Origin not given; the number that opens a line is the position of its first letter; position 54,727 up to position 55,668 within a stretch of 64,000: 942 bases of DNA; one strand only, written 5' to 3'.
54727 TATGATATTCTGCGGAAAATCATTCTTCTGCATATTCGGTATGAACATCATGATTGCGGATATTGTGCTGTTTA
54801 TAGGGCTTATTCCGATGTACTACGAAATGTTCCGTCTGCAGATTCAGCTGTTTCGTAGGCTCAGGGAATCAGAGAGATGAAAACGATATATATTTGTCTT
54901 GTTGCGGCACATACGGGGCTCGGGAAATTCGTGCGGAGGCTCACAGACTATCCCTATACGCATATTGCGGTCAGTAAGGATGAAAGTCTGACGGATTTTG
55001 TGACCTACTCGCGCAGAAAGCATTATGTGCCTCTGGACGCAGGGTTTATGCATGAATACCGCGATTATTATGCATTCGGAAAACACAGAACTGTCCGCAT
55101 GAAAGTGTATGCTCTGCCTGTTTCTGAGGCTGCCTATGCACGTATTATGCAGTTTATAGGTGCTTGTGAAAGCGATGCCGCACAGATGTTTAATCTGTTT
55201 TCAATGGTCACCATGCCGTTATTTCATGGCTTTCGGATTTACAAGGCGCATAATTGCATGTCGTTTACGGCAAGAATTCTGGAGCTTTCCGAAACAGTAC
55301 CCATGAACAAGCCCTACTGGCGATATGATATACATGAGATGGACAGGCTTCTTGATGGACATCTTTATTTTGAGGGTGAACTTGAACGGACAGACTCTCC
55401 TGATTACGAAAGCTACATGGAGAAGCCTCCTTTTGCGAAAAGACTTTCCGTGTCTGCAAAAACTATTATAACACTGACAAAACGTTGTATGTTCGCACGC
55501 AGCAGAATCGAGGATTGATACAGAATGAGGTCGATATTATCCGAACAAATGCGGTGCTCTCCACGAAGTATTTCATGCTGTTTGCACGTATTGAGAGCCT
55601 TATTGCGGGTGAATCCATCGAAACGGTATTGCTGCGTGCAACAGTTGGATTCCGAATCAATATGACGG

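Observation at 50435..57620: Six-gene, translationally coupled operon that looks like an undescribed lipid head-group (possibly phosphonolipid) pathway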

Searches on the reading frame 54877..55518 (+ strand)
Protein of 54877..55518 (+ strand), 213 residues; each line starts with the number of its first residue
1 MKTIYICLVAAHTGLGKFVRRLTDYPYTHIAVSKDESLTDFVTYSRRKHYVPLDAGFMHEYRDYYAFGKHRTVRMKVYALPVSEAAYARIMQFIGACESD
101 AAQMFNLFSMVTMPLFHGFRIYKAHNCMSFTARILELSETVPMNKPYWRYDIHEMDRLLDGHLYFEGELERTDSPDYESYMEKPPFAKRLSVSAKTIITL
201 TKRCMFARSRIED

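Call 5: search_protein_families(library=pfam, proteins=[window:54877-55518:+], max_evalue=0.01)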
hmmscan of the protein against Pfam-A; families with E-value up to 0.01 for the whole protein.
window:54877-55518:+ (213 aa): 0 families

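Call 6: search_protein_families(library=ncbifam, proteins=[window:54877-55518:+], max_evalue=0.01)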
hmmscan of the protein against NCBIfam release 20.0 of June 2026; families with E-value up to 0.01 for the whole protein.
window:54877-55518:+ (213 aa): 0 families

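Call 26: find_homologous_proteins(query=window:54877-55518:+, max_evalue=0.001)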
Query window:54877-55518:+ (213 aa): 412 proteins with E <= 0.001 among 478 candidates; the best 120 are listed.
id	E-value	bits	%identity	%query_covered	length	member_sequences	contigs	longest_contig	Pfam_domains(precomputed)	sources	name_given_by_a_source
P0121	5.4e-140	482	99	100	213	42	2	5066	-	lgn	-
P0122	1.5e-119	415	85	100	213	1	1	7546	-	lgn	-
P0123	7.1e-109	380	77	100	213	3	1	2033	-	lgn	-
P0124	4.8e-97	342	71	100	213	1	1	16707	-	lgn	-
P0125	3.1e-96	339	72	100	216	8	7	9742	-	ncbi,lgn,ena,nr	ncbi:MAG: hypothetical protein IJN11_07555 [Oscillospiraceae bacterium]|nr:hypothetical protein [Osc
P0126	1.9e-88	314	66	100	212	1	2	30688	-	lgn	-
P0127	1.4e-84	301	62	100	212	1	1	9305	-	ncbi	-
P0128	5.9e-84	299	61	100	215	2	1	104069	-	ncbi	-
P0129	1.7e-83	298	63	98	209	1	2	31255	-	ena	-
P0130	1.9e-83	297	62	98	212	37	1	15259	-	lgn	-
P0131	2.1e-81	291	60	100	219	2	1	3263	-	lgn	-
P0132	3.1e-81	290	60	98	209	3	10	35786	-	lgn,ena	-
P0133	2.3e-80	287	59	100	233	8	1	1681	-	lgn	-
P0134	4.0e-79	283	60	98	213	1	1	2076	-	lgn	-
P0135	2.3e-78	281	59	98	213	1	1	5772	-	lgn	-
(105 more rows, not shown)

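Call 28: find_encoding_contigs(protein=P0122, flank=10000, max_places=3)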
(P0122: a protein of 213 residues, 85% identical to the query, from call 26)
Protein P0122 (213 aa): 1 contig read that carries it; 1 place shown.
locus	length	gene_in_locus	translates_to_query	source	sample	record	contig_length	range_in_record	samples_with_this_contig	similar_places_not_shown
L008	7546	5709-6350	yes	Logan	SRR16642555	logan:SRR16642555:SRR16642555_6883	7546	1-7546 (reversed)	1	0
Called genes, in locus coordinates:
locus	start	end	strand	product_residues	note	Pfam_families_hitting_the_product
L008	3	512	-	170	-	?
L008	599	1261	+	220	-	PF00027:cNMP_binding, PF13545:HTH_Crp_2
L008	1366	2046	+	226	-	PF01553:Acyltransferase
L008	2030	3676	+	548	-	PF00501:AMP-binding, PF13193:AMP-binding_C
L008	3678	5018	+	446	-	PF02310:B12-binding (faint), PF04055:Radical_SAM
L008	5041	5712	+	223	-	PF01066:CDP-OH_P_transf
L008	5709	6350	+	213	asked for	-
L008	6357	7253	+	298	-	PF13714:PEP_mutase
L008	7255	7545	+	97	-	?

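Call 30: search_solved_structures(query=A1, max_evalue=10, show_alignments=2)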
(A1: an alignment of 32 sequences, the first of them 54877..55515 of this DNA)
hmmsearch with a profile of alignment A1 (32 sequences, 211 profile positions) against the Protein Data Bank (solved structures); distinct sequences matched with E-value up to 10: 4.
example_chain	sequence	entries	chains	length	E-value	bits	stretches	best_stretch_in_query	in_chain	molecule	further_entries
1f51_A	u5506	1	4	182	0.19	14.6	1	40-81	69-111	SPORULATION INITIATION PHOSPHOTRANSFERASE B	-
1ixm_A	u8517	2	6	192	0.19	14.6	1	40-81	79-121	PROTEIN (SPORULATION RESPONSE REGULATORY PROTEIN) | Sporulation initiation phosphotransferase B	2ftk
9phz_A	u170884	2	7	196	0.19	14.5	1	40-81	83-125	Sporulation initiation phosphotransferase B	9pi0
2dgx_A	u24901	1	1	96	0.35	13.7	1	141-204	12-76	KIAA0430 protein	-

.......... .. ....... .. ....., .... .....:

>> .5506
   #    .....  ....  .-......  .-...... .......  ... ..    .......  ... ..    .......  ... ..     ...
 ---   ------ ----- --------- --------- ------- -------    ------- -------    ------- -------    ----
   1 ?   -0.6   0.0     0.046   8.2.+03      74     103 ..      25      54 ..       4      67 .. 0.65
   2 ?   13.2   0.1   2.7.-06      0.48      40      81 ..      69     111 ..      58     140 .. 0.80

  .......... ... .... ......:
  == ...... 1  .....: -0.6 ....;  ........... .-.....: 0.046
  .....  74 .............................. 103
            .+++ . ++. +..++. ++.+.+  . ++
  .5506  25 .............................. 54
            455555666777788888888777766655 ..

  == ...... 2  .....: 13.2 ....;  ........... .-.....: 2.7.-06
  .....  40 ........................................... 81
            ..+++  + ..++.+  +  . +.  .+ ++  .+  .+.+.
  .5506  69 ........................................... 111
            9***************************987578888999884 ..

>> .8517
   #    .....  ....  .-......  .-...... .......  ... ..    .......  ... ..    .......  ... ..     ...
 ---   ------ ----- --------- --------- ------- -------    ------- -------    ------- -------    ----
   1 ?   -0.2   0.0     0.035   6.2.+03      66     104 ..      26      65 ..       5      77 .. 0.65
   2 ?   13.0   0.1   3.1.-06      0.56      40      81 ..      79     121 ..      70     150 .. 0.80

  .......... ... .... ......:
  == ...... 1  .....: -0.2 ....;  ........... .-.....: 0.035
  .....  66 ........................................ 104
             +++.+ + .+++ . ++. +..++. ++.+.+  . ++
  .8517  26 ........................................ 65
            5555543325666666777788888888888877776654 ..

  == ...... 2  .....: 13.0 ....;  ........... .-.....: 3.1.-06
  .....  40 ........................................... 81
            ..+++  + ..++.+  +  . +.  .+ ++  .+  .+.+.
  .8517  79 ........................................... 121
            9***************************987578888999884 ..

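Call 31: find_related_loci(query=A1, collection=genome_contigs, flank=8000)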
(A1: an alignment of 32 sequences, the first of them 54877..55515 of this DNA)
Query A1 (213 aa) in genome_contigs; peptide patterns used: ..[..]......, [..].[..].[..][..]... (x = any residue, [..] = any of these).
86 stretches matched a pattern; 59 encode a relative of the query (tblastn E <= 1e-3); 59 distinct loci.
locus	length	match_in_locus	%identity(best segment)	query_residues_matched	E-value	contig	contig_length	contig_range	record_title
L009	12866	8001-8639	71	1-213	3e-101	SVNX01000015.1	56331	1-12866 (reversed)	MAG: Ruminococcus sp. isolate SIG550 NODE_13278_length_56331_cov_6.157124, whole genome shotgun sequence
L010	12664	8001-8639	62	1-213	6e-91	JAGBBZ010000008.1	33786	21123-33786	MAG: Eubacterium sp. isolate RGIG8980 Water_deer_Rectum-2__c104717, whole genome shotgun sequence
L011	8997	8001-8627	62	1-209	2e-89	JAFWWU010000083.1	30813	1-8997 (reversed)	MAG: Ruminococcus sp. isolate RGIG6142 Sheep_Rectum-1__c479467, whole genome shotgun sequence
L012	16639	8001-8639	59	1-213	4e-86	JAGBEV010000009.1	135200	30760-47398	MAG: Lachnospiraceae bacterium isolate RGIG9054 Water_deer_Rectum-4__c38853, whole genome shotgun sequence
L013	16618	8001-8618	58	1-206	9e-85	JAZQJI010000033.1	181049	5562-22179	MAG: Oscillospiraceae bacterium isolate T1900044621_TS20190087.MAGScoT_cleanbin_000002 SGB_885_k141_1386681, whole genom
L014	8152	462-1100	56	1-213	7e-85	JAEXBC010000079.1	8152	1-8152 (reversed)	MAG: Bacillota bacterium isolate OH_SFB_57 k127_743462, whole genome shotgun sequence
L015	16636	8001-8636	58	1-212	2e-83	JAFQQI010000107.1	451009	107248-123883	MAG: Lachnospiraceae bacterium isolate RGIG2054 Goat_Colon-2__c678801, whole genome shotgun sequence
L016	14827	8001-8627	56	1-209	2e-83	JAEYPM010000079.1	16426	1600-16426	MAG: Bacillota bacterium isolate OH_CBB_197 k127_705340, whole genome shotgun sequence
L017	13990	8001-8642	55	1-213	1e-81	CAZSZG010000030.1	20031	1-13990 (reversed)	MAG TPA_asm: uncultured Oscillospiraceae bacterium isolate SRP294416_co2_663 genome assembly, contig: NODE_2765_length_2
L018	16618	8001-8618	58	1-206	2e-80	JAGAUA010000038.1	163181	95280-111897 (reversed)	MAG: Oscillospiraceae bacterium isolate RGIG8773 Water_deer_Colon.Co__c884218, whole genome shotgun sequence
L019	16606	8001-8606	60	1-202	5e-80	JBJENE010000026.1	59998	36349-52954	MAG: Butyrivibrio sp. isolate LOHA14_bin.032 NODE_189_length_59998_cov_9.394942, whole genome shotgun sequence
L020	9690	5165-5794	57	4-213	6e-79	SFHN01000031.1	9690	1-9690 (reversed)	MAG: [Eubacterium] saphenum isolate W1P1.057 Contig3270, whole genome shotgun sequence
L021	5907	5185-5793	58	1-203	4e-76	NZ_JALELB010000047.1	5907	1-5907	MAG: Ruminococcus sp. isolate SUG102 k141_5090870, whole genome shotgun sequence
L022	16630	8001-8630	55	1-210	1e-75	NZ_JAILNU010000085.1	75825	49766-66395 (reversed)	MAG: Ruminococcus sp. isolate RUI288 k141_14200321_flag=1_multi=48.9873_len=75825, whole genome shotgun sequence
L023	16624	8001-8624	55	1-208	4e-73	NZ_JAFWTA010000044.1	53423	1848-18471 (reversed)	MAG: Ruminococcus sp. isolate RGIG6044 Sheep_Omasum-4__c794866, whole genome shotgun sequence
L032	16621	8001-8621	51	1-208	5e-69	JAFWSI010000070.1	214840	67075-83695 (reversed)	MAG: Ruminococcus sp. isolate RGIG6026 Sheep_Omasum-4__c1016243, whole genome shotgun sequence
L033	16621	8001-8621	52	1-208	5e-69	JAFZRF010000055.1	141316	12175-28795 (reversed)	MAG: Ruminococcus sp. isolate RGIG8024 Water_buffalos_Rumen-1__c978005, whole genome shotgun sequence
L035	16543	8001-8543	59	1-181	2e-68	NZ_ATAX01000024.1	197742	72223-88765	Ruminococcus flavefaciens 007c Rf007c_contig00751, whole genome shotgun sequence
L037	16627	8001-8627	49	1-210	6e-68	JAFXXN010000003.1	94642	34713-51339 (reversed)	MAG: Lachnospiraceae bacterium isolate RGIG6836 Sheep_Rumen-4__c2037, whole genome shotgun sequence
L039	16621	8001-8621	50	1-207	2e-67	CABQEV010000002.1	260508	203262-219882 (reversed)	MAG TPA_asm: uncultured Ruminococcaceae bacterium isolate MGYG-HGUT-00517 genome assembly, contig: GUT_GENOME014162_2, w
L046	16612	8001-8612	51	1-205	1e-65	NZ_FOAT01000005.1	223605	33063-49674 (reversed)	Ruminococcus albus strain KH2T6, whole genome shotgun sequence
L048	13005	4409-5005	50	4-203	1e-64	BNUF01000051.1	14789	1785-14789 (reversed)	Clostridia bacterium MS499-75 DNA, sequence051, whole genome shotgun sequence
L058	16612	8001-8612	46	4-209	3e-62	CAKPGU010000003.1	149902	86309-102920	MAG: uncultured Clostridia bacterium isolate REFINED_METABAT215_TOP10_CONTIGS_1500_ASSEMBLY_K77_MERGED__Hadza_MoBio_hadz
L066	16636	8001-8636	41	4-213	4e-47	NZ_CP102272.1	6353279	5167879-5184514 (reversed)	[Clostridium] asparagiforme DSM 15981 chromosome, complete genome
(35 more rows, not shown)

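Call 35: predict_structure(alignment_id=A1)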
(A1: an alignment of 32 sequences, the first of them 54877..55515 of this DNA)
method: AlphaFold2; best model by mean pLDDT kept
length: 213 residues; sequences in the alignment: 32
mean_pLDDT: 91.0   pTM: 0.88
mean pLDDT of the five models: 91.0, 90.5, 90.1, 90.0, 88.2
residues with pLDDT >= 90: 148; 70-90: 62; 50-70: 2; < 50: 1
segments of 3 or more residues with pLDDT < 50: none
pLDDT, mean of each block of 10 residues (from residue 1): 96 75 88 96 92 89 88 97 98 96 88 84 93 97 93 95 97 91 91 91 85 61
secondary structure, 60 per line:
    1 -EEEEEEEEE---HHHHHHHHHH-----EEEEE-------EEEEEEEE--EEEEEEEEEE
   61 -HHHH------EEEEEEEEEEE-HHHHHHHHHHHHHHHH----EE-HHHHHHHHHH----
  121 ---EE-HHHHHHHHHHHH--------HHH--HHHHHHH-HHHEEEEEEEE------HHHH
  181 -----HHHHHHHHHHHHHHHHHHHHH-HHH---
elements in order: E2-10 H14-23 E29-33 E41-48 E51-60 H62-65 E72-82 H84-99 H107-116 H127-138 H152-158 E163-170 H177-180 H186-206

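Call 39: fold_search(model_id=the predicted structure, library=pdb)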
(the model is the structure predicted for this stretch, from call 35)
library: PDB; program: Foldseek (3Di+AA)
matches with E <= 10: 125; with E <= 0.001: 0
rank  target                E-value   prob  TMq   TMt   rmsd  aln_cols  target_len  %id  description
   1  6v98                  5.2e-03  0.99  0.41  0.46   8.5       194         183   11  Crystal structure of Type VI secretion system effector, TseH (VCA0285) (released 2020-01-15)
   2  3kw0_C                9.5e-02  0.60  0.31  0.33   9.8       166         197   10  Crystal structure of Cysteine peptidase (NP_982244.1) from BACILLUS CEREUS ATCC 10987 at 2.50 A resolution (released 2009-12-15)
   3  3kw0_A                2.1e-01  0.41  0.31  0.34   9.7       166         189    9  Crystal structure of Cysteine peptidase (NP_982244.1) from BACILLUS CEREUS ATCC 10987 at 2.50 A resolution (released 2009-12-15)
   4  3kw0_B                2.5e-01  0.38  0.31  0.33   9.8       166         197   10  Crystal structure of Cysteine peptidase (NP_982244.1) from BACILLUS CEREUS ATCC 10987 at 2.50 A resolution (released 2009-12-15)
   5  3kw0_D                2.8e-01  0.35  0.31  0.34   9.7       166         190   10  Crystal structure of Cysteine peptidase (NP_982244.1) from BACILLUS CEREUS ATCC 10987 at 2.50 A resolution (released 2009-12-15)
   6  9or6_B                8.4e-01  0.03  0.12  0.10  16.7       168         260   14  Crystal structure of PprA S-F-S tetramer from Deinococcus radiodurans (released 2025-06-04)
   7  2if6_A                8.9e-01  0.21  0.39  0.44  12.9       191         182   12  Crystal structure of metalloprotein yiiX from Escherichia coli O157:H7, DUF1105 (released 2006-10-03)
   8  9om8_C                8.9e-01  0.03  0.12  0.11  16.9       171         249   15  Crystal structure of PprA S-F filament from Deinococcus radiodurans (released 2025-05-28)
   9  9yup_B                9.5e-01  0.03  0.13  0.11  17.2       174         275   13  Crystal structure of PprA S-F-S tetramer from Deinococcus radiodurans (released 2025-10-29)
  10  2if6_B                1.1e+00  0.21  0.40  0.46  12.8       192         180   12  Crystal structure of metalloprotein yiiX from Escherichia coli O157:H7, DUF1105 (released 2006-10-03)
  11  9yi3_A                1.1e+00  0.02  0.10  0.09  16.6       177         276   13  Crystal structure of PprA S-F filament from Deinococcus radiodurans (released 2025-10-15)
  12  6rnk_B                1.2e+00  0.04  0.14  0.20  13.3       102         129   14  Crystal structure of a humanized (K18E, K269N) rat succinate receptor SUCNR1 (GPR91) in complex with a nanobody and an (released 2019-08-14)
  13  7exf_B                1.2e+00  0.02  0.10  0.04  16.2       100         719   13  Crystal structure of wild-type from Arabidopsis thaliana complexed with Galactose (released 2022-11-30)
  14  8t7f_K                1.3e+00  0.06  0.16  0.15  12.2        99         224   10  Structure of the S1 variant of Fab F1 (released 2023-11-22)
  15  9yl4_G                1.5e+00  0.01  0.10  0.08  17.3       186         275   14  Crystal structure of PprA S-F filament from Deinococcus radiodurans (released 2025-10-22)
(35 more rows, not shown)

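Call 40: search_protein_families(library=pfam, proteins=[L035:9005-10942:+, L035:11161-13266:+, L046:8873-10246:+, L046:11009-11563:+, L046:11547-13019:+, L046:13052-13456:+, L033:1436-3451:-, L033:316-1434:-, L048:5028-6341:+, L039:11308-12390:+], max_evalue=0.001)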
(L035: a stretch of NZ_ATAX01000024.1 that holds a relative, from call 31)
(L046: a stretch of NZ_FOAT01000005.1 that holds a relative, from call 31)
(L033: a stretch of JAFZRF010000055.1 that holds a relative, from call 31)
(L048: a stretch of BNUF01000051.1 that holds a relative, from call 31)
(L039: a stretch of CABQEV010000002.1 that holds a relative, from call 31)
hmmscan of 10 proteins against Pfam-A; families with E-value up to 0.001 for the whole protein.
L035:9005-10942:+ (645 aa): 8 families
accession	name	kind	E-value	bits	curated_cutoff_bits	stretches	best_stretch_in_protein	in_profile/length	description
PF02719.21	Polysacc_synt_2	-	2.2e-121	405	20.2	1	298-581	2-290/293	Polysaccharide biosynthesis protein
PF01370.27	Epimerase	-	9.3e-23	81.3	20.9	1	298-509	2-225/240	NAD dependent epimerase/dehydratase family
PF16363.11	GDP_Man_Dehyd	-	1.8e-15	57.7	27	1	298-423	1-131/332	GDP-mannose 4,6 dehydratase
PF13727.12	CoA_binding_3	-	2.1e-13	51.1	25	1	64-249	3-175/175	CoA-binding domain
PF04321.23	RmlD_sub_bind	-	1.8e-10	40.8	27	1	298-468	4-156/287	RmlD substrate binding domain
PF01073.25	3Beta_HSD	-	4.4e-08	32.9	22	1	298-427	1-122/280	3-beta hydroxysteroid dehydrogenase/isomerase family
PF00106.31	adh_short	-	9.6e-07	28.9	26.6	1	295-451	1-169/195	short chain dehydrogenase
PF07993.18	NAD_binding_4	-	2.6e-05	24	20.1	0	372-437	90-152/258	Male sterility protein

L035:11161-13266:+ (701 aa): 3 families
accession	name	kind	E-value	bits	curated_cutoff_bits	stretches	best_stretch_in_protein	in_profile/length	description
PF12437.13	GSIII_N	-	3.1e-76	254.9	25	1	9-167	3-160/160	Glutamine synthetase type III N terminal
PF18318.6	Gln-synt_C-ter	-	5.8e-43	145.9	22.7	1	496-609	2-115/118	Glutamine synthetase C-terminal domain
PF00120.29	Gln-synt_C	-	1.6e-19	70.7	24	1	190-345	20-171/344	Glutamine synthetase, catalytic domain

L046:8873-10246:+ (457 aa): 1 family
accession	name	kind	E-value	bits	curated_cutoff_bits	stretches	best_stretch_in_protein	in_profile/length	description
PF00860.26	Xan_ur_permease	-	2e-78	264.2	27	1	14-418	1-383/389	Permease family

L046:11009-11563:+ (184 aa): 1 family
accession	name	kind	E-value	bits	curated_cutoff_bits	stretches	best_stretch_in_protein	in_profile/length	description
PF00156.33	Pribosyltran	-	4.2e-27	94.8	26.3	1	22-167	4-157/158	Phosphoribosyl transferase domain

L046:11547-13019:+ (490 aa): 1 family
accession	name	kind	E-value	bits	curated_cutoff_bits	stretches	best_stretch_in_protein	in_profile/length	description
PF00860.26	Xan_ur_permease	-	2.3e-40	138.9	27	1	56-446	3-381/389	Permease family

L046:13052-13456:+ (134 aa): 0 families

L033:1436-3451:- (671 aa): 5 families
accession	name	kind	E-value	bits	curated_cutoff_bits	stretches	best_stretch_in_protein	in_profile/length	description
PF13714.12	PEP_mutase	-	2.5e-54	184.8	31.5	1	388-646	1-240/240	Phosphoenolpyruvate phosphomutase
PF01467.32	CTP_transf_like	-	1e-12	48.8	21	1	250-345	6-102/133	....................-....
PF12804.13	NTP_transf_3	-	4.1e-12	47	27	1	3-121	1-109/160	MobA-like NTP transferase domain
PF00483.29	NTP_transferase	-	4.5e-08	33.4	21.2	1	3-128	2-130/245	Nucleotidyl transferase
PF20202.4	DUF6564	-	5.5e-05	23.4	25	1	32-131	15-120/230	Domain of unknown function (DUF6564)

L033:316-1434:- (372 aa): 3 families
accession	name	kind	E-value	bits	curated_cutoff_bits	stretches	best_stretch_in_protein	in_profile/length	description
PF00465.25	Fe-ADH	-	3.2e-40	137.9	31.3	1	6-167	4-168/168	Iron-containing alcohol dehydrogenase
PF25137.1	ADH_Fe_C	-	2.9e-25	89.6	27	1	180-367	3-192/194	Fe-containing alcohol dehydrogenase family, C-terminal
PF13685.12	Fe-ADH_2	-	4.2e-12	46.8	28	1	14-168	8-143/149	Iron-containing alcohol dehydrogenase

L048:5028-6341:+ (437 aa): 2 families
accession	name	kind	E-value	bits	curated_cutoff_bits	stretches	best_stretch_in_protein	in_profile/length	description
PF13714.12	PEP_mutase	-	9e-51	173.2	31.5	1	158-410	9-240/240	Phosphoenolpyruvate phosphomutase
PF01467.32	CTP_transf_like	-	2.3e-07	31.5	21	1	13-99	7-94/133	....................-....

L039:11308-12390:+ (360 aa): 3 families
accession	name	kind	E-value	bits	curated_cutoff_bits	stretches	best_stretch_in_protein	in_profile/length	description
PF00465.25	Fe-ADH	-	8.6e-35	120.3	31.3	1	12-164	13-168/168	Iron-containing alcohol dehydrogenase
PF25137.1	ADH_Fe_C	-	6.7e-23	81.8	27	1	177-358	3-193/194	Fe-containing alcohol dehydrogenase family, C-terminal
PF13685.12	Fe-ADH_2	-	1.5e-12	48.2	28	1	12-98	9-93/149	Iron-containing alcohol dehydrogenase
